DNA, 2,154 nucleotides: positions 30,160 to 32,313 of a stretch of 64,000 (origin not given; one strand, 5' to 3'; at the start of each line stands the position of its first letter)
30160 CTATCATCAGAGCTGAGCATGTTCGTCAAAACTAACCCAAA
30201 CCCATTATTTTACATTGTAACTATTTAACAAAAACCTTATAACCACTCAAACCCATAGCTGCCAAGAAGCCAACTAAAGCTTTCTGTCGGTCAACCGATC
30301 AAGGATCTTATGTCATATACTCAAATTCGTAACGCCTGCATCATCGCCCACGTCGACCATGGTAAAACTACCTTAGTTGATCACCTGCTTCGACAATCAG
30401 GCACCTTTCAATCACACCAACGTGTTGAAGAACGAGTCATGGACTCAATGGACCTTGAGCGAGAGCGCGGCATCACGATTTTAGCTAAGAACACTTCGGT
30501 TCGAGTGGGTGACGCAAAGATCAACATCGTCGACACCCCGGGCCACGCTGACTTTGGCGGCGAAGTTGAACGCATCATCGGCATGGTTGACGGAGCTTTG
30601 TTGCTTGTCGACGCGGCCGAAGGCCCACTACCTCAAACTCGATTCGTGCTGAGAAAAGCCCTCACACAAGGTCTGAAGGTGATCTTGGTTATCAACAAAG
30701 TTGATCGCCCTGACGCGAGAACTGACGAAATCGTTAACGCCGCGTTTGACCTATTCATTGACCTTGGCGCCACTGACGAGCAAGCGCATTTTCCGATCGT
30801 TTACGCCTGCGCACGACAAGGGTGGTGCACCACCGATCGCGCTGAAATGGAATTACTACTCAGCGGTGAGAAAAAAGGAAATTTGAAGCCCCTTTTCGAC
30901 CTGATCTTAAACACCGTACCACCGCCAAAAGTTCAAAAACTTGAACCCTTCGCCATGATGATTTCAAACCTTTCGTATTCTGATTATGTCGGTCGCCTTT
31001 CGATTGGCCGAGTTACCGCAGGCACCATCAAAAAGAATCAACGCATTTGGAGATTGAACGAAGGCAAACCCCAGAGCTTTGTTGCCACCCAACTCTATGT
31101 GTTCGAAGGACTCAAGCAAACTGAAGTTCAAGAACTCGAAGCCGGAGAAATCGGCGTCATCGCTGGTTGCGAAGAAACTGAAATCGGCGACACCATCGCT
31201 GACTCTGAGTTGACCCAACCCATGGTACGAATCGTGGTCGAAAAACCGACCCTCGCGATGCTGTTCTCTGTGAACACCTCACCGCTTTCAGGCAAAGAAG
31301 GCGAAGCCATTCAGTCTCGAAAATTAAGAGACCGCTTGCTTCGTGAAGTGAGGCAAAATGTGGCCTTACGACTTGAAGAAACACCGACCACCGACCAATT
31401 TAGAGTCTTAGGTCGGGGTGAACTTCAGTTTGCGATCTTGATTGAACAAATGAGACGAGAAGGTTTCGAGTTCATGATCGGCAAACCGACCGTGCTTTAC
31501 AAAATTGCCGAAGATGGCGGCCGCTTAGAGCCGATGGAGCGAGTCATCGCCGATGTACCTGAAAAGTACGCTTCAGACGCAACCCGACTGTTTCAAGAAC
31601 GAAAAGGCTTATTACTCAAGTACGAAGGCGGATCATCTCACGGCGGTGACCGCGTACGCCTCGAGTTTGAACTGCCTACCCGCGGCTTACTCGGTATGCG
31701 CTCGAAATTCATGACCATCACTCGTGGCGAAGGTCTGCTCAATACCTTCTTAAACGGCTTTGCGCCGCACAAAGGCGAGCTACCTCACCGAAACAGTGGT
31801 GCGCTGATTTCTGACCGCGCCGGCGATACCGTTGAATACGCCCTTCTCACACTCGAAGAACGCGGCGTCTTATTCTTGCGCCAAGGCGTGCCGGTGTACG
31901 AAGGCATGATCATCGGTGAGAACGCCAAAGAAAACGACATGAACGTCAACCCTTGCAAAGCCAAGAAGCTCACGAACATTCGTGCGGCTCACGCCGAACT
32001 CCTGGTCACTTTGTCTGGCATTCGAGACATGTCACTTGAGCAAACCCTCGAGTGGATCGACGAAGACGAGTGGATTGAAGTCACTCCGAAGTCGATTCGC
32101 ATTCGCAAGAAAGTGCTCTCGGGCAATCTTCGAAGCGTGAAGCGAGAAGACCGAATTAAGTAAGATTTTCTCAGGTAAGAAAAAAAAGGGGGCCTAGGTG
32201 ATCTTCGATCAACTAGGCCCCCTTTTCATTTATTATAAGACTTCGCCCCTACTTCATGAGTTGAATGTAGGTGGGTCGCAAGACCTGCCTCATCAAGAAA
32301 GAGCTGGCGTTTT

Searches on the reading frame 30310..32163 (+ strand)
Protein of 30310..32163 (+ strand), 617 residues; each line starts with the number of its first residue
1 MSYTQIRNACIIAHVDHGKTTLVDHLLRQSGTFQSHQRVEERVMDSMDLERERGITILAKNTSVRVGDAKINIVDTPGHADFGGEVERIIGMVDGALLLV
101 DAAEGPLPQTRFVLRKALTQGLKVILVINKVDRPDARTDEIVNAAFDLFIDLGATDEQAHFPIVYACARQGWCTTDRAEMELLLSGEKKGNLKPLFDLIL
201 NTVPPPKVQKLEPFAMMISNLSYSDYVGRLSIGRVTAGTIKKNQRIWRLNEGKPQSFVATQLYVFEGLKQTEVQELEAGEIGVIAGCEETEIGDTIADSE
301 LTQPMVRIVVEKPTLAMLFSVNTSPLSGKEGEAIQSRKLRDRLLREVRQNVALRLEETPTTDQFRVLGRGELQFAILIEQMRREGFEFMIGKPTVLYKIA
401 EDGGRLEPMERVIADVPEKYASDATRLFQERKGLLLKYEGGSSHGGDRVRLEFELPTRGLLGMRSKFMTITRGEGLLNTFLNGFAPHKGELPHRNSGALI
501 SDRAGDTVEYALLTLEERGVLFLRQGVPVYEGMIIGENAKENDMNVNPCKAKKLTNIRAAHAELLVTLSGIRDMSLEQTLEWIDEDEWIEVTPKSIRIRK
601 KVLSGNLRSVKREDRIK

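Call 21: search_protein_families(library=pfam, proteins=[window:30310-32163:+])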
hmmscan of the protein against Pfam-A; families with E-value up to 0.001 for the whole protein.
window:30310-32163:+ (617 aa): 7 families
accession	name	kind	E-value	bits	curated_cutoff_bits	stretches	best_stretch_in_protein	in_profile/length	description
PF00009.33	GTP_EFTU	-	7e-56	189.2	26.5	1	5-204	2-187/188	Elongation factor Tu GTP binding domain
PF21018.2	BipA_C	-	2.1e-42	143.8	23.8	1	497-604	2-109/110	TypA/BipA C-terminal domain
PF00679.30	EFG_C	-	1.4e-14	54.3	27.9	1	406-492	3-86/89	Elongation factor G C-terminus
PF03144.31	GTP_EFTU_D2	-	3.6e-10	40.6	30.3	1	228-297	1-73/73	Elongation factor Tu domain 2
PF22042.2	EF-G_D2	-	1.2e-08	35.4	27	1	213-297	1-82/84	Elongation factor G domain 2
PF01926.29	MMR_HSR1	-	0.00012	22.6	21.9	1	16-130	9-113/113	50S ribosome-binding GTPase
PF14492.12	EFG_III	-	0.00015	22.2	27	1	336-389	18-72/75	Elongation Factor G, domain III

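Call 49: find_homologous_proteins(query=window:30310-32163:+, max_evalue=1e-100)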
Query window:30310-32163:+ (617 aa): 7995 proteins with E <= 1e-100 among 8000 candidates; the best 120 are listed.
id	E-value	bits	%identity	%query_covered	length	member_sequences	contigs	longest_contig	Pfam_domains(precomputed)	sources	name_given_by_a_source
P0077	0.0e+0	1372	100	100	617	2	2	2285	PF21018.3,PF00679.31,PF00009.34,PF03144.32,PF22042.3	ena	-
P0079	0.0e+0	1061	77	99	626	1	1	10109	PF21018.3,PF00679.31,PF00009.34,PF03144.32,PF22042.3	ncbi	-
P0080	0.0e+0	1056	77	99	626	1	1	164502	PF21018.3,PF00679.31,PF00009.34,PF03144.32,PF22042.3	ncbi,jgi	jgi:GTP-binding protein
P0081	0.0e+0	1054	75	100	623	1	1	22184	PF21018.3,PF00679.31,PF00009.34,PF03144.32,PF22042.3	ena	-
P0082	0.0e+0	1052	76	99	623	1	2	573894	PF21018.3,PF00679.31,PF00009.34,PF03144.32,PF22042.3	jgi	jgi:GTP-binding protein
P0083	0.0e+0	1049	76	100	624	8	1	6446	PF21018.3,PF00679.31,PF00009.34,PF03144.32,PF22042.3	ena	-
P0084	0.0e+0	1047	76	100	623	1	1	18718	PF21018.3,PF00679.31,PF00009.34,PF03144.32,PF22042.3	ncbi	-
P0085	0.0e+0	1046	76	100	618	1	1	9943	PF21018.3,PF00679.31,PF00009.34,PF03144.32,PF22042.3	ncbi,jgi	jgi:GTP-binding protein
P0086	0.0e+0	1046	76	99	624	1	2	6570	PF21018.3,PF00679.31,PF00009.34,PF03144.32,PF22042.3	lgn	-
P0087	0.0e+0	1046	76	99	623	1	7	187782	PF21018.3,PF00679.31,PF00009.34,PF03144.32,PF22042.3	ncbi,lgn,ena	-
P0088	0.0e+0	1045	75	100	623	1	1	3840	PF21018.3,PF00679.31,PF00009.34,PF03144.32,PF22042.3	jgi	-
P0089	0.0e+0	1044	75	99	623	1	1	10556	PF21018.3,PF00679.31,PF00009.34,PF03144.32,PF22042.3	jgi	jgi:GTP-binding protein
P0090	0.0e+0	1043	74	100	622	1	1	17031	PF21018.3,PF00679.31,PF00009.34,PF03144.32,PF22042.3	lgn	-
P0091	0.0e+0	1042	74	100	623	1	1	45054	PF21018.3,PF00679.31,PF00009.34,PF03144.32,PF22042.3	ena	-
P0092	0.0e+0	1042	75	99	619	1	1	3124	PF21018.3,PF00679.31,PF00009.34,PF03144.32,PF22042.3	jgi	jgi:GTP-binding protein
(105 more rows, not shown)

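Call 50: find_encoding_contigs(protein=P0087, flank=10000, max_places=3)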
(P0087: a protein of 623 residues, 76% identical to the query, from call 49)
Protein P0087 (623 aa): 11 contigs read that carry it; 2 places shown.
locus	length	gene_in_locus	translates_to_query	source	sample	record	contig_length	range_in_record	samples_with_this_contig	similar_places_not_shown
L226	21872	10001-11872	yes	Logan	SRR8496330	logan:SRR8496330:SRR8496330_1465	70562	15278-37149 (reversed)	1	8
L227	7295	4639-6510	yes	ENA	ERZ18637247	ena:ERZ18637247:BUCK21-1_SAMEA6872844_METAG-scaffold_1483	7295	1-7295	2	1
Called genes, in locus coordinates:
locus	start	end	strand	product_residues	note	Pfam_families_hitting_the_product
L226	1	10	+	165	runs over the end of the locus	PF01467:CTP_transf_like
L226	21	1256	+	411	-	PF00155:Aminotran_1_2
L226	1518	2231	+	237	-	-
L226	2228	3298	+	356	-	-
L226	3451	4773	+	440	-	PF13638:PIN_4, PF02562:PhoH, PF13604:AAA_30 (faint)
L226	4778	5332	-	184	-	-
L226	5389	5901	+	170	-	PF13473:Cupredoxin_1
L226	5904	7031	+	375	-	PF00437:T2SSE, PF27713:UCP018868 (weak)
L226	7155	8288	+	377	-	PF05222:AlaDh_PNT_N, PF01262:AlaDh_PNT_C, PF02826:2-Hacid_dh_C (faint)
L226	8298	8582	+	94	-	PF12769:PNTB_4TM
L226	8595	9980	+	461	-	PF02233:PNTB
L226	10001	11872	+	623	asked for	PF00009:GTP_EFTU, PF22042:EF-G_D2 (weak), PF03144:GTP_EFTU_D2, PF00679:EFG_C, PF21018:BipA_C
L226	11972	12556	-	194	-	-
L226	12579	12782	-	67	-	PF00313:CSD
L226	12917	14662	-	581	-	PF01663:Phosphodiest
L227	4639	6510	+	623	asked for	PF00009:GTP_EFTU, PF22042:EF-G_D2 (weak), PF03144:GTP_EFTU_D2, PF00679:EFG_C, PF21018:BipA_C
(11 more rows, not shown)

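Call 51: find_encoding_contigs(protein=P0080, flank=10000, max_places=3)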
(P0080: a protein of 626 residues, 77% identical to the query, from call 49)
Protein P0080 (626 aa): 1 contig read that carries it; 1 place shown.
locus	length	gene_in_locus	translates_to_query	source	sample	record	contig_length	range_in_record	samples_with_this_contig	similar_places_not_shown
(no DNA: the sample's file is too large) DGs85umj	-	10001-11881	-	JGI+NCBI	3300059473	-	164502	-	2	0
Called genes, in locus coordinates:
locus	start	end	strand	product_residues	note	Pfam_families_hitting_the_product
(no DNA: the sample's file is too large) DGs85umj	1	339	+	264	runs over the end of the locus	-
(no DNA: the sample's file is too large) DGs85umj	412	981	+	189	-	PF03602:Cons_hypoth95, PF05175:MTS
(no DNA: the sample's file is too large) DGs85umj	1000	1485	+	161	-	PF01467:CTP_transf_like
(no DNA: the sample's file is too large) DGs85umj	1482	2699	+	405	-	PF00155:Aminotran_1_2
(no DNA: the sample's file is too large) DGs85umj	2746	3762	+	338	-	-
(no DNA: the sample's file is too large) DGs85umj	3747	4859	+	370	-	-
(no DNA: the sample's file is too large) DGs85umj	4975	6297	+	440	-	PF13638:PIN_4, PF02562:PhoH, PF13604:AAA_30 (faint)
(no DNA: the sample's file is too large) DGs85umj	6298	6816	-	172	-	-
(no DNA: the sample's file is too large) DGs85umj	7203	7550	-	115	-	-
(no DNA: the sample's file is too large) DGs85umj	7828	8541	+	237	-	PF13473:Cupredoxin_1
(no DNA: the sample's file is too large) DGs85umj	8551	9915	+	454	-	PF00890:FAD_binding_2, PF01266:DAO (weak), PF03486:HI0933_like (weak), PF07992:Pyr_redox_2, PF12831:FAD_oxidored, PF13738:Pyr_redox_3, PF00070:Pyr_redox, PF02852:Pyr_redox_dim, +4 more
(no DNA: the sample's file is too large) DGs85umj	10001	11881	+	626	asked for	PF00009:GTP_EFTU, PF03144:GTP_EFTU_D2, PF22042:EF-G_D2, PF00679:EFG_C, PF21018:BipA_C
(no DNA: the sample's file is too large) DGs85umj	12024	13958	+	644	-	PF03572:Peptidase_S41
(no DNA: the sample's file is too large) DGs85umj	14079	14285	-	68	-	PF00313:CSD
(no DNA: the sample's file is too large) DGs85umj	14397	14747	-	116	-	-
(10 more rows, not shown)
